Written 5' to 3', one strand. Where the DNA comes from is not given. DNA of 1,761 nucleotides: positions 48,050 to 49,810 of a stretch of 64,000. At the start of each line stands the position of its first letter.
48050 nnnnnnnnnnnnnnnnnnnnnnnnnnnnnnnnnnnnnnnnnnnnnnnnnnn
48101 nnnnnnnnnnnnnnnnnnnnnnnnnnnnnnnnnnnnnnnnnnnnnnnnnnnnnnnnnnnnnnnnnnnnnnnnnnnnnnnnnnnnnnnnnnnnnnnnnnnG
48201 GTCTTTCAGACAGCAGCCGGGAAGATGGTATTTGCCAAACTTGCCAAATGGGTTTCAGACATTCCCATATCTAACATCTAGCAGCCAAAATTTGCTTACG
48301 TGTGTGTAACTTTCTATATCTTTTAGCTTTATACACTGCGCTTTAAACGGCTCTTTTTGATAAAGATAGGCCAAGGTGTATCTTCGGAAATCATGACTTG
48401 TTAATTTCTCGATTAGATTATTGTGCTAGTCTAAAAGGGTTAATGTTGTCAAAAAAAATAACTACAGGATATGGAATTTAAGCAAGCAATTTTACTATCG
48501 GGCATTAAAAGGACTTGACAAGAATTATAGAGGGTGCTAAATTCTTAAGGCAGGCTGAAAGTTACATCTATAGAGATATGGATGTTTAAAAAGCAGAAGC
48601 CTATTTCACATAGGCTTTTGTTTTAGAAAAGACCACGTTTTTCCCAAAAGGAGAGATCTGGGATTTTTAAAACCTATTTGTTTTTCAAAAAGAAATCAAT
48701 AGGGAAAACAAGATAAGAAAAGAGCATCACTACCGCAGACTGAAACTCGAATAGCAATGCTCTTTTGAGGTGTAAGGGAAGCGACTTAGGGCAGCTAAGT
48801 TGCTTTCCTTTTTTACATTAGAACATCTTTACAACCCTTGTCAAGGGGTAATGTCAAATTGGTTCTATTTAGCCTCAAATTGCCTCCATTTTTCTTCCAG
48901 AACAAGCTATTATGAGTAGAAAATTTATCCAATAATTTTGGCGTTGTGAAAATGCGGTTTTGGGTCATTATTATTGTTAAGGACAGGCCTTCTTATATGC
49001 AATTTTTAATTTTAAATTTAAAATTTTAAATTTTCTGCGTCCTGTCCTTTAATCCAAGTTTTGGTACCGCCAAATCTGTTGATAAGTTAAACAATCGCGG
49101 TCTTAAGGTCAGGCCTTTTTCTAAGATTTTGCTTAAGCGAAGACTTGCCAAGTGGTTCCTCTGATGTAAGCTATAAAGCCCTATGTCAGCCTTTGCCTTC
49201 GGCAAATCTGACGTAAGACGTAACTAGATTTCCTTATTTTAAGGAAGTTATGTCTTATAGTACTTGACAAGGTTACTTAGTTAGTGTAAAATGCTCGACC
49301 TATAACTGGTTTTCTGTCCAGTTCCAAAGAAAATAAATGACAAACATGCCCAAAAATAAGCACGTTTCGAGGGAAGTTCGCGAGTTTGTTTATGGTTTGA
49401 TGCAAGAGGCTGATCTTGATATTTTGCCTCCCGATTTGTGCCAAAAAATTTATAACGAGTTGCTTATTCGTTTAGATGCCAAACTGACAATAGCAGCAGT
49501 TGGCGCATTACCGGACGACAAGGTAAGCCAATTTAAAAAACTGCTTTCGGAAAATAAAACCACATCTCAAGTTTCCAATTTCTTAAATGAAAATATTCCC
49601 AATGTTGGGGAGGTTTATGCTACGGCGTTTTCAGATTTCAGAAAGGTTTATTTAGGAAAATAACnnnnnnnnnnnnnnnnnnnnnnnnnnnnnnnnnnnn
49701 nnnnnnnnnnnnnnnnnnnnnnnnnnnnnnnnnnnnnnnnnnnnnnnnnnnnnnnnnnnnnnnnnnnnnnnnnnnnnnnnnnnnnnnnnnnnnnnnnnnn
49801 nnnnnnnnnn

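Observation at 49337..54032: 1455-aa membrane-associated protein with a C-terminal GT-A glycosyltransferase domain, coupled to a small upstream ORF: candidate novel glycosylating effector or surface-glycan system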

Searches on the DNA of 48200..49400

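Call 27: search_rna_families(source=window, start=48200, end=49400, threshold=evalue, max_evalue=1)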
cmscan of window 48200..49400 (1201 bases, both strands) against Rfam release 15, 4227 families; matches with E-value up to 1: 6.
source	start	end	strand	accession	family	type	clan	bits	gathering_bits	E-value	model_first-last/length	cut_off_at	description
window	48978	49050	+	RF00899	mir-235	Gene; miRNA;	-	25.8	75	0.031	1-77/77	no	mir-235 microRNA precursor family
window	48586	48670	-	RF02053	STnc430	Gene; sRNA;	-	22.4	47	0.77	1-162/162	no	Enterobacterial sRNA STnc430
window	48563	48676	-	RF02629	RmaA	Gene; sRNA;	-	20.6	57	0.94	1-113/113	no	Regulator of motility and amylovoran A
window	48774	48810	+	RF04120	MIR5998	Gene; miRNA;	-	17.6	180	0.6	1-173/173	no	MIR5998 microRNA precursor family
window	48939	49073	+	RF01295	SCARNA7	Gene; snRNA; snoRNA; scaRNA;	-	13.6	65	0.76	1-330/330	no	Small Cajal body-specific RNA 7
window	48719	48819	-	RF02503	Atu_C9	Gene; sRNA;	-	13.2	40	0.66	113-192/192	no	Rhizobiales sRNA Atu_C9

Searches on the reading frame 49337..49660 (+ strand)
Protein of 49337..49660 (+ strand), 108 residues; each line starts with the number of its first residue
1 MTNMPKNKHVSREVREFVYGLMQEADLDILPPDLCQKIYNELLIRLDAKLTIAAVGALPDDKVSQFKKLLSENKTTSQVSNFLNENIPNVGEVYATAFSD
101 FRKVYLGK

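Call 3: search_protein_families(library=pfam, proteins=[window:49337-49660:+], max_evalue=1)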
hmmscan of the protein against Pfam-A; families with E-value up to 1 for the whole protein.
window:49337-49660:+ (108 aa): 3 families
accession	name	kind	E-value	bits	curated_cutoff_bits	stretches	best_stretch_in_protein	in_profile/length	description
PF18908.5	DUF5663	-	0.00024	22.1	23.7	1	21-103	1-82/84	Protein of unknown function (DUF5663)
PF00800.23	PDT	-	0.0039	17.5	25.2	1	36-95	70-124/181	Prephenate dehydratase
PF12104.13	Tcell_CD4_C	-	0.021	14.9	20.6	1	62-75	6-19/28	T cell CD4 receptor C terminal region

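Call 4: search_protein_families(library=ncbifam, proteins=[window:49337-49660:+], max_evalue=1)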
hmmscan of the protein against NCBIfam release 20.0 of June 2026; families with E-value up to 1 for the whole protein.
window:49337-49660:+ (108 aa): 0 families

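Call 92: search_protein_families(library=padloc, proteins=[window:49337-49660:+], max_evalue=0.01)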
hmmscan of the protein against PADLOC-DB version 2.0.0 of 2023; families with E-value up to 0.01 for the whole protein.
window:49337-49660:+ (108 aa): 0 families

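Call 93: search_protein_families(library=phrogs, proteins=[window:49337-49660:+], max_evalue=0.01)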
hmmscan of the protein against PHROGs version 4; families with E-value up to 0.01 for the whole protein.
window:49337-49660:+ (108 aa): 0 families

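Call 103: list_cluster_members(proteins=[P0001, window:49337-49660:+, P0008, P0003])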
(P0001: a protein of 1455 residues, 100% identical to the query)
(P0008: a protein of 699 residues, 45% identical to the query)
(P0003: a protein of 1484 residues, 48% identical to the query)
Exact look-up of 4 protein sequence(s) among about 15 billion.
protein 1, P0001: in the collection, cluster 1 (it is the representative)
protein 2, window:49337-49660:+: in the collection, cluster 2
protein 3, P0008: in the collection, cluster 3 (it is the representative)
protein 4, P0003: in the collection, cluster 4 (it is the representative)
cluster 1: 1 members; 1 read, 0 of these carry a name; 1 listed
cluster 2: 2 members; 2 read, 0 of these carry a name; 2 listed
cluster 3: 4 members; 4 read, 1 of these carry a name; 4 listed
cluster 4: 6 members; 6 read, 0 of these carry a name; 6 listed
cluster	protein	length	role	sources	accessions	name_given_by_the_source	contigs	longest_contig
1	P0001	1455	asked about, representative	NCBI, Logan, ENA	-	-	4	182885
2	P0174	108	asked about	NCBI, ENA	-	-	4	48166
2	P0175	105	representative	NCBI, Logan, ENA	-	-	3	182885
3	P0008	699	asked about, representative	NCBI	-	-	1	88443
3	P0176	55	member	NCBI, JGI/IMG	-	hypothetical protein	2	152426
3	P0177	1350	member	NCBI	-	-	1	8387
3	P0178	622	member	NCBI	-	-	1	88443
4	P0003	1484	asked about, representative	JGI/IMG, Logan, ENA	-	-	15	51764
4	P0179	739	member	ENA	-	-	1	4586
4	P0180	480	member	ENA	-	-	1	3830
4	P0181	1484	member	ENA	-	-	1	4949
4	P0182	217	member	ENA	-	-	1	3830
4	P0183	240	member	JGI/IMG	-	-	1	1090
